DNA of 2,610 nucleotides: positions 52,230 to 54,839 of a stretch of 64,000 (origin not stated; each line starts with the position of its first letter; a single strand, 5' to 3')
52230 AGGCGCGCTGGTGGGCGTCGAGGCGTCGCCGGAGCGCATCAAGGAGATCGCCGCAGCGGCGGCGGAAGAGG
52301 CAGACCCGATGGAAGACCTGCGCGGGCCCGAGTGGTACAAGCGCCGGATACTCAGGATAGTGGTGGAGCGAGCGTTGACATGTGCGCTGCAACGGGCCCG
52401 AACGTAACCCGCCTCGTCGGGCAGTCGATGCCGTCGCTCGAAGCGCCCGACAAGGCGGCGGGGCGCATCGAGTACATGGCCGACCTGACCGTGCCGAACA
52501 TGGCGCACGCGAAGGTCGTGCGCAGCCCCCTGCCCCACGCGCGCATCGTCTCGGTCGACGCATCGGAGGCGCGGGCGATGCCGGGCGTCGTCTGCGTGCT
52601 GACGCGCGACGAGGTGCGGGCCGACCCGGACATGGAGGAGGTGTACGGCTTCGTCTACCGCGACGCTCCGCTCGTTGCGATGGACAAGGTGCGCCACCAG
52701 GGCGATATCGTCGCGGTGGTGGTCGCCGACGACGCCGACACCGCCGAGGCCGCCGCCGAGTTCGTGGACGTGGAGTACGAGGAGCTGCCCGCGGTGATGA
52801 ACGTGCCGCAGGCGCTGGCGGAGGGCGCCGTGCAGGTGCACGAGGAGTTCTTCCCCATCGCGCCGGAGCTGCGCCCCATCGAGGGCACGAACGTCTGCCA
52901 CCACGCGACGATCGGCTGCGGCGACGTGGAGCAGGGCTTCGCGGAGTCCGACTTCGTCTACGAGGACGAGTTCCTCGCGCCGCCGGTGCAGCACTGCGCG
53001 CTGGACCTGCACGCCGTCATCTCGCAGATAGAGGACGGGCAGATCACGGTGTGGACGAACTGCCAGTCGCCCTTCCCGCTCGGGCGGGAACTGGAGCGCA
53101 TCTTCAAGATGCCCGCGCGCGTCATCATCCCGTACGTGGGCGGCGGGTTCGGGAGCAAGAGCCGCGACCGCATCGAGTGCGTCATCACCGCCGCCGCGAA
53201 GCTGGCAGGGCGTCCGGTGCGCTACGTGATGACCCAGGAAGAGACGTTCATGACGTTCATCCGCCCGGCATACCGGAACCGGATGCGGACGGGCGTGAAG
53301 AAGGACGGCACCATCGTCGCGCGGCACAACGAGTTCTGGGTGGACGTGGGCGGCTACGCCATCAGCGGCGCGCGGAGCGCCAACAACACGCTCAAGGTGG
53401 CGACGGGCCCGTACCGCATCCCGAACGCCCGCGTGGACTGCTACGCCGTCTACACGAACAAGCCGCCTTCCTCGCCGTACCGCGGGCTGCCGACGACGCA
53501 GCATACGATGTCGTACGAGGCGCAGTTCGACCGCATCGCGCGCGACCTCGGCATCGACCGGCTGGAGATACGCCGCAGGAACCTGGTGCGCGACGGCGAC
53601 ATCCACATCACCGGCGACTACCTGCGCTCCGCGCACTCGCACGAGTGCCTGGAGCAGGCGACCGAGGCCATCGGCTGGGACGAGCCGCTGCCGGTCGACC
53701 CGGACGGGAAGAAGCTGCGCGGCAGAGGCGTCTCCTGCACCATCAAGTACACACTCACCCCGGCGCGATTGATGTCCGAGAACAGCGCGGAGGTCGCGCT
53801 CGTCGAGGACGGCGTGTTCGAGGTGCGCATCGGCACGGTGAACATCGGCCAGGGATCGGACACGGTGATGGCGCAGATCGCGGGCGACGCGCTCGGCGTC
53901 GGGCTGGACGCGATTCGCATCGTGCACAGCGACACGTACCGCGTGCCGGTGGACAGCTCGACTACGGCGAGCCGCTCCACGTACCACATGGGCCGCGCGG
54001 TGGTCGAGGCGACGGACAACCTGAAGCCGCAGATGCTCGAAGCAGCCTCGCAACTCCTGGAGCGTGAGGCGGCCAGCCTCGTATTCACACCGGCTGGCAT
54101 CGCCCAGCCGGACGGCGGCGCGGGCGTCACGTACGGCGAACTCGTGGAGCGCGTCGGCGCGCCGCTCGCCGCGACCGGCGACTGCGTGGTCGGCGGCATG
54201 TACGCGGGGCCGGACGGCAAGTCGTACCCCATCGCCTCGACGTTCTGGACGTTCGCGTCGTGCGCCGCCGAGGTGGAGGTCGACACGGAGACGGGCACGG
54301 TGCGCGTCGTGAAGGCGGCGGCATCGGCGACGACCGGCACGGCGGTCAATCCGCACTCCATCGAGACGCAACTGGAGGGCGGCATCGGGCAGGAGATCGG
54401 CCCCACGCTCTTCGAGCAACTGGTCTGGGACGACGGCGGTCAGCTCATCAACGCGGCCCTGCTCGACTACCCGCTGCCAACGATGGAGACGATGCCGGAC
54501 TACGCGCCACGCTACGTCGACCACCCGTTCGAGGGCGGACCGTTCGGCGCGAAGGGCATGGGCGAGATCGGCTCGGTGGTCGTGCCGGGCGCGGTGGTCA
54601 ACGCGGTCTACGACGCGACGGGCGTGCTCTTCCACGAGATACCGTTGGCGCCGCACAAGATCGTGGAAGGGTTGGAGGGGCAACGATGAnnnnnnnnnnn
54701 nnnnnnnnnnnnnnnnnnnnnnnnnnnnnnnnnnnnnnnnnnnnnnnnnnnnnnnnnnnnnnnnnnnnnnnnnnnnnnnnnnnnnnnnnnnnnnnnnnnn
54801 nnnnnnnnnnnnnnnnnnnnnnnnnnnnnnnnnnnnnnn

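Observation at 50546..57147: Seven-gene translationally coupled operon linking an LLM oxidoreductase, a CoxMLS-type Mo-hydroxylase plus CoxG, a histidine-decarboxylase-type PLP enzyme and a tandem-ACT protein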

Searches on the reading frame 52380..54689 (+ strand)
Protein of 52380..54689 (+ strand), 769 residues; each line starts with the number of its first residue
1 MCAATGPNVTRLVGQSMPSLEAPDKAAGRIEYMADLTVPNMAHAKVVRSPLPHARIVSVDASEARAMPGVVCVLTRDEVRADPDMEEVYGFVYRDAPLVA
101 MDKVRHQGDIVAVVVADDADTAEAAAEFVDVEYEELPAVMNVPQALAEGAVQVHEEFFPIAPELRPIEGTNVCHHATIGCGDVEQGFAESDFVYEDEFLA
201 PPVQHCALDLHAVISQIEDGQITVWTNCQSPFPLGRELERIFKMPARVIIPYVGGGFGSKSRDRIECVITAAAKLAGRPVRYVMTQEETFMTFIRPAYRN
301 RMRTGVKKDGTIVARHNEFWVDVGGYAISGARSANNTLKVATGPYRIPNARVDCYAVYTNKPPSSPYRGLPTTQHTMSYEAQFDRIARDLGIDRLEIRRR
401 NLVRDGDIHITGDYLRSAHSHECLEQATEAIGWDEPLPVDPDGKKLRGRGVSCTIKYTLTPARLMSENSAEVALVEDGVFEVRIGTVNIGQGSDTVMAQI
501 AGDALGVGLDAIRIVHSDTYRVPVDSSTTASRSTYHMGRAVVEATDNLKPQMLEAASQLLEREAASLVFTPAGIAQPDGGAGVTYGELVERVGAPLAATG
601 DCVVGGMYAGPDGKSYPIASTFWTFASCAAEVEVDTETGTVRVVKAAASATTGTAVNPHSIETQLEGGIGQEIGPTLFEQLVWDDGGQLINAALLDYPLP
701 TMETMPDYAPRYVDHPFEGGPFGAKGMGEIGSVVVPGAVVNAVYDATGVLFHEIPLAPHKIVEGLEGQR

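Call 4: search_protein_families(library=pfam, proteins=[window:52380-54689:+], max_evalue=0.01)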
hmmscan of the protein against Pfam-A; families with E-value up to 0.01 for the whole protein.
window:52380-54689:+ (769 aa): 3 families
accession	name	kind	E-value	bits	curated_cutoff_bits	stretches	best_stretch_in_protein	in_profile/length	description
PF20256.3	MoCoBD_2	-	2.4e-61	208.1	27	1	442-706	20-283/283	Molybdopterin cofactor-binding domain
PF02738.23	MoCoBD_1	-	2.8e-60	203.9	27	1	169-402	6-244/244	Molybdopterin cofactor-binding domain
PF01315.27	Ald_Xan_dh_C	-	4.2e-30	104.7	31.3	1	28-137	2-110/110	Aldehyde oxidase and xanthine dehydrogenase, a/b hammerhead domain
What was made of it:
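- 52380..54689 (+): Molybdopterin large subunit (CoxL-like). Alternative start at 52428. PF01315, PF02738 and PF20256 (call 4).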

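Call 5: search_protein_families(library=ncbifam, proteins=[window:52380-54689:+], max_evalue=0.01)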
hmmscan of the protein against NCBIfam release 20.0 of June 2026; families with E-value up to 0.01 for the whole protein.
window:52380-54689:+ (769 aa): 13 families
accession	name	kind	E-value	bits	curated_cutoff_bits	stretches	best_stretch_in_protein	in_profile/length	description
TIGR03194.1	4hydrxCoA_A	equivalog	1.6e-142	476.6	994.55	1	18-764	2-745/746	4-hydroxybenzoyl-CoA reductase subunit alpha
NF043082.1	XdhA_XDHase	equivalog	3.8e-137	458.5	780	1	13-765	1-752/758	xanthine dehydrogenase subunit XdhA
NF007426.0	PRK09970.1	equivalog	9.8e-132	440.5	916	1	11-765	4-755/761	xanthine dehydrogenase molybdenum-binding subunit XdhA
NF041018.1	glyceraldDH_alpha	equivalog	2.6e-124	416.3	790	1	12-761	2-740/741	glyceraldehyde dehydrogenase subunit alpha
TIGR03196.1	pucD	equivalog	8.3e-117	391.5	783.65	1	21-762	11-755/763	xanthine dehydrogenase subunit D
NF045668.1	pterin_aldehy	equivalog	1.2e-90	304.9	1100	1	9-766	171-905/905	molybdopterin-dependent aldehyde oxidoreductase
NF040766.1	CODH_aero_grp5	exception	2.8e-89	300.3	950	2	10-570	2-571/785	aerobic carbon-monoxide dehydrogenase large subunit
TIGR03311.1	Se_dep_XDH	equivalog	9.4e-89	298.5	830.45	2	11-559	160-685/848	selenium-dependent xanthine dehydrogenase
TIGR03313.1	Se_sel_red_Mo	hypoth_equivalog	4.7e-84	282.7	1101.9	2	173-766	356-950/951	molybdopterin-dependent oxidoreductase Mo/Fe-S-binding subunit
NF041671.1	peri_hyde_PaoC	equivalog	5e-79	266.5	1180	1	10-765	15-731/735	aldehyde oxidoreductase molybdenum-binding subunit PaoC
TIGR02416.1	CO_dehy_Mo_lg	equivalog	3.4e-76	257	991.15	1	27-757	7-763/770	aerobic carbon-monoxide dehydrogenase large subunit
TIGR02965.1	xanthine_xdhB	equivalog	1.4e-68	231.8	849.5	1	15-729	3-712/758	xanthine dehydrogenase molybdopterin binding subunit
TIGR02969.1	mam_aldehyde_ox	subfamily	8e-37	126.3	1912.3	1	17-747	580-1279/1330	aldehyde oxidase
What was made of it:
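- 52380..54689 (+): Below every NCBIfam equivalog cutoff (call 5).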

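Call 33: search_solved_structures(query=window:52380-54689:+, max_evalue=1e-30)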
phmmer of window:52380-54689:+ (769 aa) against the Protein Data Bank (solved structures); distinct sequences matched with E-value up to 1e-30: 40.
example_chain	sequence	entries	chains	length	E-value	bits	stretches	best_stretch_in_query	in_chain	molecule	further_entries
1rm6_A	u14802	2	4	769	2.2e-99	336.7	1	13-767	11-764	4-hydroxybenzoyl-CoA reductase alpha subunit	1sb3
1t3q_B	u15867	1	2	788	1.4e-80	274.5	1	13-765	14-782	quinoline 2-oxidoreductase large subunit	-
7dqx_A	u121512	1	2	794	8.9e-73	248.7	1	12-767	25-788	6-hydroxypseudooxynicotine dehydrogenase complex subunit gamma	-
8uem_A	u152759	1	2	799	1.7e-67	231.3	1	20-768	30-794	Carbon monoxide dehydrogenase (Large chain), CoxL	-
1ffu_B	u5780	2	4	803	1.1e-59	205.4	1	26-764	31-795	CUTL, MOLYBDOPROTEIN OF CARBON MONOXIDE DEHYDROGENASE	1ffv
1sij_A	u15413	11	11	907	3.4e-58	200.5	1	10-549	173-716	Aldehyde oxidoreductase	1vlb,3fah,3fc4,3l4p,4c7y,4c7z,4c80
4zoh_A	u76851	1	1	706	2.4e-57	197.7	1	27-747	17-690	Putative oxidoreductase molybdopterin-binding subunit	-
3hrd_A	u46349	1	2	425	5.5e-56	193.2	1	12-429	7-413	Nicotinate dehydrogenase large molybdopterin subunit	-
1n5w_B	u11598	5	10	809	1.2e-54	188.7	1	27-750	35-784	Carbon monoxide dehydrogenase large chain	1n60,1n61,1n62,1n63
1zxi_B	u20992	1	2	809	1.6e-54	188.4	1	27-750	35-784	Carbon monoxide dehydrogenase large chain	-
5y6q_C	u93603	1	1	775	3.7e-52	180.5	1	25-762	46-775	Aldehyde oxidase large subunit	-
2ckj_A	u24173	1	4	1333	4.5e-51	176.9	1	8-730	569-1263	XANTHINE OXIDOREDUCTASE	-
3sr6_C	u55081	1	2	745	6.1e-51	176.5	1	13-548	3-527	Xanthine dehydrogenase/oxidase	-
1fiq_C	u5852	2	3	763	6.3e-51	176.5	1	13-548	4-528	XANTHINE OXIDASE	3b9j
3etr_C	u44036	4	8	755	6.6e-51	176.4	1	13-548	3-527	Xanthine dehydrogenase/oxidase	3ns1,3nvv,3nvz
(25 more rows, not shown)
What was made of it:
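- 52380..54689 (+): Nearest solved structures: 4-hydroxybenzoyl-CoA reductase alpha 1RM6 (337 bits) and quinoline 2-oxidoreductase 1T3Q (274 bits) (call 33).
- On Aerobic CO dehydrogenase (CoxMSL, form I/II): Solved CO dehydrogenases rank below 4-HBCR and Qor (call 33).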

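Call 43: find_homologous_proteins(query=window:52380-54689:+, max_evalue=1e-50)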
Query window:52380-54689:+ (769 aa): 6183 proteins with E <= 1e-50 among 8000 candidates; the best 120 are listed.
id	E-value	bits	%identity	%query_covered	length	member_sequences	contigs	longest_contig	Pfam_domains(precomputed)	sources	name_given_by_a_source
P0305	0.0e+0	1657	94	100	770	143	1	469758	PF02738.24,PF20256.4,PF01315.28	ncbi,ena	-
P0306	0.0e+0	1566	88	100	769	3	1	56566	PF02738.24,PF20256.4,PF01315.28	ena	-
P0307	0.0e+0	1483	84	99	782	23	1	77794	PF02738.24,PF20256.4,PF01315.28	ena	-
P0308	0.0e+0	1461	83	100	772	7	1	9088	PF02738.24,PF20256.4,PF01315.28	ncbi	-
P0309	0.0e+0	1451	82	100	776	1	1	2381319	PF02738.24,PF20256.4,PF01315.28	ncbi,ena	-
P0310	0.0e+0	1442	81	99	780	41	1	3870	PF02738.24,PF20256.4,PF01315.28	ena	-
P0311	0.0e+0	1441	81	100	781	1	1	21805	PF02738.24,PF20256.4,PF01315.28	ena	-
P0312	0.0e+0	1429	83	98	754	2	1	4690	PF02738.24,PF20256.4,PF01315.28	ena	-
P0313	0.0e+0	1426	83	98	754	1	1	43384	PF02738.24,PF20256.4,PF01315.28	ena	-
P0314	0.0e+0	1426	83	98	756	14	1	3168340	PF02738.24,PF20256.4,PF01315.28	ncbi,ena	-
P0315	0.0e+0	1420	82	98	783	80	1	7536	PF02738.24,PF20256.4,PF01315.28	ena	-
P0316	0.0e+0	1415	82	98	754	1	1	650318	PF02738.24,PF20256.4,PF01315.28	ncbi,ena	-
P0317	0.0e+0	1415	82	98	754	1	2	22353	PF02738.24,PF20256.4,PF01315.28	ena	-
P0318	0.0e+0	1412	82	98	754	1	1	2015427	PF02738.24,PF20256.4,PF01315.28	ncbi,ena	-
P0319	0.0e+0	1411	79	100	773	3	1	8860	PF02738.24,PF20256.4,PF01315.28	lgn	-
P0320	0.0e+0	1379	81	97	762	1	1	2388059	PF02738.24,PF20256.4,PF01315.28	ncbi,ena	-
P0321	0.0e+0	1353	76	100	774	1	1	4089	PF02738.24,PF20256.4,PF01315.28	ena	-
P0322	0.0e+0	1333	75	100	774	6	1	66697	PF02738.24,PF20256.4,PF01315.28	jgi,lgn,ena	-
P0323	0.0e+0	1332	75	100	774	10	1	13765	PF02738.24,PF20256.4,PF01315.28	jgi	jgi:CO/xanthine dehydrogenase Mo-binding subunit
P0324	0.0e+0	1327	75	100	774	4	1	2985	PF02738.24,PF20256.4,PF01315.28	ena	-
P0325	0.0e+0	1324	75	100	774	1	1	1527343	PF02738.24,PF20256.4,PF01315.28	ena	-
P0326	0.0e+0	1324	76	98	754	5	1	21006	PF02738.24,PF20256.4,PF01315.28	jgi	-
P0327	0.0e+0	1317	76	98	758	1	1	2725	PF02738.24,PF20256.4,PF01315.28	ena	-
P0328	0.0e+0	1312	73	100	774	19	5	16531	PF02738.24,PF20256.4,PF01315.28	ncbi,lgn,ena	-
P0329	0.0e+0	1308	75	100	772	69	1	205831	PF02738.24,PF20256.4,PF01315.28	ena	-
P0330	0.0e+0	1307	76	98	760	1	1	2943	PF02738.24,PF20256.4,PF01315.28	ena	-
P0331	0.0e+0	1291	72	100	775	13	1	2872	PF02738.24,PF20256.4,PF01315.28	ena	-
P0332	0.0e+0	1278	76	95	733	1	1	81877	PF02738.24,PF20256.4,PF01315.28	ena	-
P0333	0.0e+0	1253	73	100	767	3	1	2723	PF02738.24,PF20256.4,PF01315.28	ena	-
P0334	0.0e+0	1252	73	98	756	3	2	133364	PF02738.24,PF20256.4,PF01315.28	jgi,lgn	jgi:CO/xanthine dehydrogenase Mo-binding subunit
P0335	0.0e+0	1247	72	100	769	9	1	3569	PF02738.24,PF20256.4,PF01315.28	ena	-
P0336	0.0e+0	1245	71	100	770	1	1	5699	PF02738.24,PF20256.4,PF01315.28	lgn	-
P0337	0.0e+0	1238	73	98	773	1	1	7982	PF02738.24,PF20256.4,PF01315.28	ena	-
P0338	0.0e+0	1237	73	98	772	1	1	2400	PF02738.24,PF20256.4,PF01315.28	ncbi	-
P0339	0.0e+0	1176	67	98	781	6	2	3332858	PF02738.24,PF20256.4,PF01315.28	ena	-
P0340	0.0e+0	1125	64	100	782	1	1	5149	PF02738.24,PF20256.4,PF01315.28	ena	-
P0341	0.0e+0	1107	63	99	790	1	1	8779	PF02738.24,PF20256.4,PF01315.28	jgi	-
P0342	0.0e+0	1089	62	98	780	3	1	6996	PF02738.24,PF20256.4,PF01315.28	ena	-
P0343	0.0e+0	1074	62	98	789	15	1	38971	PF02738.24,PF20256.4,PF01315.28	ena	-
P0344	0.0e+0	1067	63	100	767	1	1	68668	PF02738.24,PF20256.4,PF01315.28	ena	-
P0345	0.0e+0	1065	63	98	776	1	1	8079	PF02738.24,PF20256.4,PF01315.28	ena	-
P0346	0.0e+0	1065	60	99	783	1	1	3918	PF02738.24,PF20256.4,PF01315.28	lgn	-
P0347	0.0e+0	1065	60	99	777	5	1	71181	PF02738.24,PF20256.4,PF01315.28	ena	-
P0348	0.0e+0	1062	62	98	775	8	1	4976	PF02738.24,PF20256.4,PF01315.28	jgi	jgi:carbon-monoxide dehydrogenase large subunit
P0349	0.0e+0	1062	63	98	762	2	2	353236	PF02738.24,PF20256.4,PF01315.28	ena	-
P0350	0.0e+0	1060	61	98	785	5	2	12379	PF02738.24,PF20256.4,PF01315.28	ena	-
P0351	0.0e+0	1058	63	98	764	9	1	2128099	PF02738.24,PF20256.4,PF01315.28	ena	-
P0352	0.0e+0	1057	59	100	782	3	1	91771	PF02738.24,PF20256.4,PF01315.28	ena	-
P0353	0.0e+0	1054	60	98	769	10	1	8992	PF02738.24,PF20256.4,PF01315.28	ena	-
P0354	0.0e+0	1048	62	98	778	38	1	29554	PF02738.24,PF20256.4,PF01315.28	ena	-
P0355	0.0e+0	1041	61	98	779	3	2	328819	PF02738.24,PF20256.4,PF01315.28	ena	-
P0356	5.3e-297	1005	57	98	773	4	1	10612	PF02738.24,PF20256.4,PF01315.28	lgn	-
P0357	3.4e-292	989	58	98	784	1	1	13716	PF02738.24,PF20256.4,PF01315.28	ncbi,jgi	-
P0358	3.8e-273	926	88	60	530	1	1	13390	PF02738.24,PF20256.4,PF01315.28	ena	-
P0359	4.7e-264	896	74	71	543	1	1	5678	PF02738.24,PF20256.4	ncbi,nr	ncbi:MAG: molybdopterin-dependent oxidoreductase, partial [Chloroflexi bacterium]|nr:molybdopterin-d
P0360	3.1e-208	712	70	60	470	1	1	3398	PF02738.24,PF20256.4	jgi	jgi:carbon-monoxide dehydrogenase large subunit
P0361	2.6e-207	708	62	65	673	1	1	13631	PF02738.24,PF20256.4,PF01315.28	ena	-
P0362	6.2e-191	654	44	98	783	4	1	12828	PF02738.24,PF20256.4,PF01315.28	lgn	-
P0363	1.8e-190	653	43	98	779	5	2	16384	PF02738.24,PF20256.4,PF01315.28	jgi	-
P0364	3.1e-189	649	66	57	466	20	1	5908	PF02738.24,PF01315.28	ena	-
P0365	4.6e-189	648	44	99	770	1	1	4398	PF02738.24,PF20256.4,PF01315.28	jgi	jgi:CO/xanthine dehydrogenase Mo-binding subunit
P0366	4.9e-188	645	43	99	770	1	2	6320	PF02738.24,PF20256.4,PF01315.28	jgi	jgi:CO/xanthine dehydrogenase Mo-binding subunit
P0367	1.5e-187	643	44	99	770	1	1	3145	PF02738.24,PF20256.4,PF01315.28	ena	-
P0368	1.6e-187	643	43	99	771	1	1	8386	PF02738.24,PF20256.4,PF01315.28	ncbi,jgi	-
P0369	1.2e-185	637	45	98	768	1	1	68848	PF02738.24,PF20256.4,PF01315.28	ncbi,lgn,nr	ncbi:MAG TPA: molybdopterin cofactor-binding domain-containing protein [candidate division Zixibacte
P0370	1.4e-185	637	43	98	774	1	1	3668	PF02738.24,PF20256.4,PF01315.28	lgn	-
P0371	3.8e-185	635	42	98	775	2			PF02738.24,PF20256.4,PF01315.28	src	-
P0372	1.3e-184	633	43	98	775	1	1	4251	PF02738.24,PF20256.4,PF01315.28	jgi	jgi:CO/xanthine dehydrogenase Mo-binding subunit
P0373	5.4e-184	631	43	98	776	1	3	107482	PF02738.24,PF20256.4,PF01315.28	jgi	jgi:CO/xanthine dehydrogenase Mo-binding subunit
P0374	2.6e-183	629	43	98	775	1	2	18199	PF02738.24,PF20256.4,PF01315.28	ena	-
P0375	4.0e-183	629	43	98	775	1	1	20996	PF02738.24,PF20256.4,PF01315.28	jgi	jgi:CO/xanthine dehydrogenase Mo-binding subunit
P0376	1.1e-182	627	43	98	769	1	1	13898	PF02738.24,PF20256.4,PF01315.28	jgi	jgi:CO/xanthine dehydrogenase Mo-binding subunit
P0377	1.2e-182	627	43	98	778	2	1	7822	PF02738.24,PF20256.4,PF01315.28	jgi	jgi:CO/xanthine dehydrogenase Mo-binding subunit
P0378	2.1e-182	626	43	98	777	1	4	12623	PF02738.24,PF20256.4,PF01315.28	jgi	jgi:CO/xanthine dehydrogenase Mo-binding subunit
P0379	2.4e-182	626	42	98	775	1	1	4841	PF02738.24,PF20256.4,PF01315.28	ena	-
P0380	4.1e-182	625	43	98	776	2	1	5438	PF02738.24,PF20256.4,PF01315.28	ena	-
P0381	4.2e-182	625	42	98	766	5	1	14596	PF02738.24,PF20256.4,PF01315.28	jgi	-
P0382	6.6e-182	624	42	98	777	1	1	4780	PF02738.24,PF20256.4,PF01315.28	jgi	jgi:CO/xanthine dehydrogenase Mo-binding subunit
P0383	9.0e-182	624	43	98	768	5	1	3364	PF02738.24,PF20256.4,PF01315.28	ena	-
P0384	1.0e-181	624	43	98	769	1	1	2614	PF02738.24,PF20256.4,PF01315.28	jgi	jgi:CO/xanthine dehydrogenase Mo-binding subunit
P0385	1.2e-181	624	42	98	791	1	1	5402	PF02738.24,PF20256.4,PF01315.28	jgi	jgi:CO/xanthine dehydrogenase Mo-binding subunit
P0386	1.6e-181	623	43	98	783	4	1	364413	PF02738.24,PF20256.4,PF01315.28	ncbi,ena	-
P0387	2.0e-181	623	42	98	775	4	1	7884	PF02738.24,PF20256.4,PF01315.28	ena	-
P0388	2.4e-181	623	43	98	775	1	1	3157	PF02738.24,PF20256.4,PF01315.28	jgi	jgi:CO/xanthine dehydrogenase Mo-binding subunit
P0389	2.5e-181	623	43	97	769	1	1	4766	PF02738.24,PF20256.4,PF01315.28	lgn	-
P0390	3.1e-181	622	42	98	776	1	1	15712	PF02738.24,PF20256.4,PF01315.28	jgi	jgi:CO/xanthine dehydrogenase Mo-binding subunit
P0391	6.0e-181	621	42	98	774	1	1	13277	PF02738.24,PF20256.4,PF01315.28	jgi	jgi:CO/xanthine dehydrogenase Mo-binding subunit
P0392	6.7e-181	621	42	98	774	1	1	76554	PF02738.24,PF20256.4,PF01315.28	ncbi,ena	-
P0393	7.2e-181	621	42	98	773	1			PF02738.24,PF20256.4,PF01315.28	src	-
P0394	1.8e-180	620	42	98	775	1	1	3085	PF02738.24,PF20256.4,PF01315.28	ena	-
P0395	2.0e-180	620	42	98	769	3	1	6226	PF02738.24,PF20256.4,PF01315.28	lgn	-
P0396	2.9e-180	619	42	98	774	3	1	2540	PF02738.24,PF20256.4,PF01315.28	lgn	-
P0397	3.0e-180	619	43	98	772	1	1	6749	PF02738.24,PF20256.4,PF01315.28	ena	-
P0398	4.4e-180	618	42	98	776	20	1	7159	PF02738.24,PF20256.4,PF01315.28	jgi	-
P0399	5.2e-180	618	42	98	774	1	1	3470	PF02738.24,PF20256.4,PF01315.28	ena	-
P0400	6.4e-180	618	42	98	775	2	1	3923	PF02738.24,PF20256.4,PF01315.28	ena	-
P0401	6.7e-180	618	42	98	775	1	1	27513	PF02738.24,PF20256.4,PF01315.28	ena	-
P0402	1.0e-179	617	42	98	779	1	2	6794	PF02738.24,PF20256.4,PF01315.28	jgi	jgi:CO/xanthine dehydrogenase Mo-binding subunit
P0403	1.1e-179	617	42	98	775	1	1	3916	PF02738.24,PF20256.4,PF01315.28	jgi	jgi:CO/xanthine dehydrogenase Mo-binding subunit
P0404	1.1e-179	617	42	98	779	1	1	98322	PF02738.24,PF20256.4,PF01315.28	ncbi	ncbi:MAG TPA: xanthine dehydrogenase family protein molybdopterin-binding subunit [Candidatus Binati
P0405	1.5e-179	617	42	98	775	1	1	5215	PF02738.24,PF20256.4,PF01315.28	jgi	jgi:CO/xanthine dehydrogenase Mo-binding subunit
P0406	1.8e-179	616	42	98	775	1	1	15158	PF02738.24,PF20256.4,PF01315.28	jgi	jgi:CO/xanthine dehydrogenase Mo-binding subunit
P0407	2.0e-179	616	42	98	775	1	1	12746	PF02738.24,PF20256.4,PF01315.28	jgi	jgi:CO/xanthine dehydrogenase Mo-binding subunit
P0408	2.5e-179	616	42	98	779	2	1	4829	PF02738.24,PF20256.4,PF01315.28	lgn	-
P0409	2.7e-179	616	42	98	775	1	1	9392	PF02738.24,PF20256.4,PF01315.28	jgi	jgi:CO/xanthine dehydrogenase Mo-binding subunit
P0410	3.3e-179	616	42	98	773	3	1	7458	PF02738.24,PF20256.4,PF01315.28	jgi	jgi:CO/xanthine dehydrogenase Mo-binding subunit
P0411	3.6e-179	615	43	99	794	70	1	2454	PF02738.24,PF20256.4,PF01315.28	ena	-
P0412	1.7e-178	613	43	98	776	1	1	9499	PF02738.24,PF20256.4,PF01315.28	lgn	-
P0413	2.1e-178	613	41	98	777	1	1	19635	PF02738.24,PF20256.4,PF01315.28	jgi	jgi:CO/xanthine dehydrogenase Mo-binding subunit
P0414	2.7e-178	613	42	98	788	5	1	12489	PF02738.24,PF20256.4,PF01315.28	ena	-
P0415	2.8e-178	612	41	98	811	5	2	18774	PF02738.24,PF20256.4,PF01315.28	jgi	jgi:CO/xanthine dehydrogenase Mo-binding subunit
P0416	5.9e-178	611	42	98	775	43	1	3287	PF02738.24,PF20256.4,PF01315.28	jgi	jgi:CO/xanthine dehydrogenase Mo-binding subunit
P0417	1.0e-177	611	42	98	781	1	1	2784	PF02738.24,PF20256.4,PF01315.28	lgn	-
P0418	1.2e-177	610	42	98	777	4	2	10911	PF02738.24,PF20256.4,PF01315.28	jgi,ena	-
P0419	1.4e-177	610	42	98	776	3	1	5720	PF02738.24,PF20256.4,PF01315.28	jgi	-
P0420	1.5e-177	610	43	98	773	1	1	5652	PF02738.24,PF20256.4,PF01315.28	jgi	jgi:CO/xanthine dehydrogenase Mo-binding subunit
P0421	2.2e-177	610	41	98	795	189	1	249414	PF02738.24,PF20256.4,PF01315.28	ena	-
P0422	4.1e-177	609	42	98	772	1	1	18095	PF02738.24,PF20256.4,PF01315.28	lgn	-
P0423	4.4e-177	609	43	98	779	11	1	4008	PF02738.24,PF20256.4,PF01315.28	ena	-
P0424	8.8e-177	608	42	98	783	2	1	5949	PF02738.24,PF20256.4,PF01315.28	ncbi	-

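Call 44: find_encoding_contigs(protein=P0314, flank=7000, max_places=2)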
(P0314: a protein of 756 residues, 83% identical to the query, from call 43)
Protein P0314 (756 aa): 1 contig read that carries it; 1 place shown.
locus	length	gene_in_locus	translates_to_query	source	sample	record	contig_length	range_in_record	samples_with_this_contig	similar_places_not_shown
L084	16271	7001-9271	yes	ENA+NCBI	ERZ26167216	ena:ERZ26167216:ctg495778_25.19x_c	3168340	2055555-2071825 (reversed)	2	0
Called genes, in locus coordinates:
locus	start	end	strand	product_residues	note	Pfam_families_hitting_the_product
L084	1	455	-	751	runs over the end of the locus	PF01315:Ald_Xan_dh_C, PF02738:MoCoBD_1, PF20256:MoCoBD_2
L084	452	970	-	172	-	PF00111:Fer2 (weak), PF01799:Fer2_2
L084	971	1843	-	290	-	PF00941:FAD_binding_5, PF03450:CO_deh_flav_C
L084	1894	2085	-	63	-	-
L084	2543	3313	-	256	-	-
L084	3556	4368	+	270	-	PF12146:Hydrolase_4, PF00561:Abhydrolase_1, PF12697:Abhydrolase_6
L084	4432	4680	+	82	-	PF22513:FitA-like_RHH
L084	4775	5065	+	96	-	PF01850:PIN (weak)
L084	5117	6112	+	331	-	PF00296:Bac_luciferase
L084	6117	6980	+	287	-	PF00941:FAD_binding_5, PF03450:CO_deh_flav_C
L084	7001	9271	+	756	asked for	PF01315:Ald_Xan_dh_C, PF02738:MoCoBD_1, PF20256:MoCoBD_2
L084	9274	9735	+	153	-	PF00111:Fer2, PF13085:Fer2_3 (weak), PF01799:Fer2_2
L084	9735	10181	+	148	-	PF03364:Polyketide_cyc (weak), PF06240:COXG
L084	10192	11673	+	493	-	PF20695:UbiD_N, PF01977:UbiD, PF20696:UbiD_C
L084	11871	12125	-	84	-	-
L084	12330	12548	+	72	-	-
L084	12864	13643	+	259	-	-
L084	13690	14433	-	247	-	PF00596:Aldolase_II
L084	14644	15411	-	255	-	PF00596:Aldolase_II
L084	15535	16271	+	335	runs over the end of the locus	PF07883:Cupin_2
